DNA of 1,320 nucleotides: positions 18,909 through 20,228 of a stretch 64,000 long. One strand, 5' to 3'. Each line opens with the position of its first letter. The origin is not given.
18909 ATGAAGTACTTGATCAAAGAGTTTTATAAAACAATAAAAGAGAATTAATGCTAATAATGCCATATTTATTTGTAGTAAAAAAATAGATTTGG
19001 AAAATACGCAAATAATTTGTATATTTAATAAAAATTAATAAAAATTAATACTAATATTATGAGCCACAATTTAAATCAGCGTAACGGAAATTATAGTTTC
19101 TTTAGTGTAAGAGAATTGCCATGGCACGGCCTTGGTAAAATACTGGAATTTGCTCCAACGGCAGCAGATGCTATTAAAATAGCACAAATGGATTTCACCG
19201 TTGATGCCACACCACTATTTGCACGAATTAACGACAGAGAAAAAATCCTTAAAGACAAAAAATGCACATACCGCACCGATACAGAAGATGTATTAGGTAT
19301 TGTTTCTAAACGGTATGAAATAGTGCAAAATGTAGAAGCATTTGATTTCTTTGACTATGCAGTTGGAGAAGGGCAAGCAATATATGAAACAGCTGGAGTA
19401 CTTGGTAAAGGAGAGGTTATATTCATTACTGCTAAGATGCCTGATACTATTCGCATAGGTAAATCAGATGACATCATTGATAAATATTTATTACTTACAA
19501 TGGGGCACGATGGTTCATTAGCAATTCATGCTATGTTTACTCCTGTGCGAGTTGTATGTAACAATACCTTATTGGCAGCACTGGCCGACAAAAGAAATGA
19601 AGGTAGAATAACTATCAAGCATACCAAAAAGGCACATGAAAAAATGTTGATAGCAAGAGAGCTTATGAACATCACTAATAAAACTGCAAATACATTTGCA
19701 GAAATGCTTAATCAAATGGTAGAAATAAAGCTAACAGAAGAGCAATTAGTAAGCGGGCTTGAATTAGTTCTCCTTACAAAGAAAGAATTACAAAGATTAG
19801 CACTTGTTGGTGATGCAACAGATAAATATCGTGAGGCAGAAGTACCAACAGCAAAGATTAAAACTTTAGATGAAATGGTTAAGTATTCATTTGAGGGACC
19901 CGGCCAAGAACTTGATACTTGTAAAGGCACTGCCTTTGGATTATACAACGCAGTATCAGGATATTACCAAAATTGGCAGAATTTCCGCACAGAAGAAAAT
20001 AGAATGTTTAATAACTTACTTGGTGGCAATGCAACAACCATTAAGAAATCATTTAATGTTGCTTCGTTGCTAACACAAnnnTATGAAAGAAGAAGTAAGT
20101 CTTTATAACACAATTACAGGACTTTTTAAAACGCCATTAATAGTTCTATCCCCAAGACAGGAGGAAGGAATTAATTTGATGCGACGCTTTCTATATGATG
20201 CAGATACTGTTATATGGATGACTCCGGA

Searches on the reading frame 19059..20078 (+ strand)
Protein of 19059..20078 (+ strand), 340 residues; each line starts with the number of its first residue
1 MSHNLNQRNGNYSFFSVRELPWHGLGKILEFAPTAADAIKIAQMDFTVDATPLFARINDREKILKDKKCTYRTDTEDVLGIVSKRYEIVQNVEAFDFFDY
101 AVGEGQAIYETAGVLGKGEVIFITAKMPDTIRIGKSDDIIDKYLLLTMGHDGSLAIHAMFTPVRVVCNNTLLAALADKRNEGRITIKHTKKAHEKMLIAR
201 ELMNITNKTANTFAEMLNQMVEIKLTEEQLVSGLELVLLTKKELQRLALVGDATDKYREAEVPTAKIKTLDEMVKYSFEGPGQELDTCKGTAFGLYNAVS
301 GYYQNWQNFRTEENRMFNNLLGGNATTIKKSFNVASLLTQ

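Call 12: search_protein_families(library=phrogs, proteins=[window:19059-20078:+], max_evalue=0.00001)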
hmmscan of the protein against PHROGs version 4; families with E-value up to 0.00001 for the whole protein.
window:19059-20078:+ (340 aa): 1 family
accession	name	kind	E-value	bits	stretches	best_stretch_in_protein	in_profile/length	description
phrog_1221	-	unknown function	1.5e-73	248.9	1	1-332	16-337/355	-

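Call 13: search_protein_families(library=pfam, proteins=[window:19059-20078:+], max_evalue=0.0001)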
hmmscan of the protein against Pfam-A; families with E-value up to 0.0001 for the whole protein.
window:19059-20078:+ (340 aa): 1 family
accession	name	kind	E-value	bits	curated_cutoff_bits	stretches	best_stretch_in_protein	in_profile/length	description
PF06067.16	DUF932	-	8.7e-53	179.9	23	1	78-313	1-216/227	Domain of unknown function (DUF932)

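Call 34: find_encoding_contigs(protein=window:19059-20078:+, flank=10000, max_places=1)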
Protein window:19059-20078:+ (340 aa): 3 contigs read that carry it; 1 place shown.
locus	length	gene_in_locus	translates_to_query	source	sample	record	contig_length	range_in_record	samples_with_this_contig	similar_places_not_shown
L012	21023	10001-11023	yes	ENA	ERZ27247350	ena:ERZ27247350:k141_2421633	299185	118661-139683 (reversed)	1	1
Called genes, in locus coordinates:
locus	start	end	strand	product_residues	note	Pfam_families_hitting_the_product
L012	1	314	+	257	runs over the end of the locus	-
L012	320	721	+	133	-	-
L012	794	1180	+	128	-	-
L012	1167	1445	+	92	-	-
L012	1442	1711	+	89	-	-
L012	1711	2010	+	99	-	-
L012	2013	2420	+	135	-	-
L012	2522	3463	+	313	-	PF13353:Fer4_12 (weak), PF04055:Radical_SAM (weak)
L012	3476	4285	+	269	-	-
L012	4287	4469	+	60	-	-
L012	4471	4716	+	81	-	-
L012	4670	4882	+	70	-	-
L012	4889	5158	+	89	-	-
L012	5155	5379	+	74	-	-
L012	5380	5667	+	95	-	-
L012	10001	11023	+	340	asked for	PF06067:DUF932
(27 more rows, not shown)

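Call 55: search_dna_similar(query=window:19059-20078:+, collection=phages, mode=protein, max_rows=12, max_evalue=0.00001)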
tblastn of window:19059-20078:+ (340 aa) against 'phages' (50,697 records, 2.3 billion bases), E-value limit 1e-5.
Records with a match: 543; places in all: 629; records where one place covers at least 80% of the query: 334.
Best place of each record, by identity: <60% 543.
By first word of the organism name: Mycobacterium 211; Streptomyces 116; Arthrobacter 50; Microbacterium 36; Gordonia 34; Stenotrophomonas 16; uncultured 15; Rhodococcus 15; CrAssphage 7; Sinorhizobium 7; and 19 more.
By host as written in the record: Mycobacterium smegmatis mc2 155 128; Streptomyces griseus ATCC 10137 51; - 42; Mycobacterium smegmatis mc#155 39; Arthrobacter sp. ATCC 21022 33; Streptomyces lividans JI 1326 29; Microbacterium paraoxydans NWU1 13; Gordonia rubripertincta NRRL B-16540 12; and 58 more.
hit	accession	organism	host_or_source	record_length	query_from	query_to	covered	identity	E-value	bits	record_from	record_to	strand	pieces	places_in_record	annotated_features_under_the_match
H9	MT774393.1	uncultured phage cr127_1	human feces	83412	4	334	97%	35.6%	4e-56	202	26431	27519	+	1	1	hypothetical protein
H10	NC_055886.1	uncultured phage cr127_1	human feces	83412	4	334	97%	35.6%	4e-56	202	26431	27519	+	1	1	hypothetical protein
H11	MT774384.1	uncultured phage cr8_1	human feces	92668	13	335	95%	35.4%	6e-52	190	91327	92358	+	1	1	hypothetical protein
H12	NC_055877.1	uncultured phage cr8_1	human feces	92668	13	335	95%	35.4%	6e-52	190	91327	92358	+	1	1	hypothetical protein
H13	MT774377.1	uncultured phage cr107_1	human feces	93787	5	335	97%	33.4%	5e-47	176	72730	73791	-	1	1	hypothetical protein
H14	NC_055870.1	uncultured phage cr107_1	human feces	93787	5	335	97%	33.4%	5e-47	176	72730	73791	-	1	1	hypothetical protein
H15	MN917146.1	Bacteroides phage crAss002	Bacteroides xylanisolvens APCS1/XY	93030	5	335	97%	32.6%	5e-46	173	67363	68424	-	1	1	hypothetical protein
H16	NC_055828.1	Bacteroides phage crAss002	Bacteroides xylanisolvens APCS1/XY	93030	5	335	97%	32.6%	5e-46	173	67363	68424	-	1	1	hypothetical protein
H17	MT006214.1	CrAssphage LMMB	human gut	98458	13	338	96%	32.9%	8e-52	189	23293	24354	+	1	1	dUTP diphosphatase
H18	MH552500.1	crAssphage sp. isolate ctcc615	mouse tissue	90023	13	333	94%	33.2%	2e-48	180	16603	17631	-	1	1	hypothetical protein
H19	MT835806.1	Bacteriophage sp.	human fecal samples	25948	13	334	95%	33.0%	9e-51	186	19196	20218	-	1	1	record has no annotation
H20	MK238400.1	CrAssphage ZA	Homo sapiens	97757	13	338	96%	32.6%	1e-51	189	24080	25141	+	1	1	hypothetical protein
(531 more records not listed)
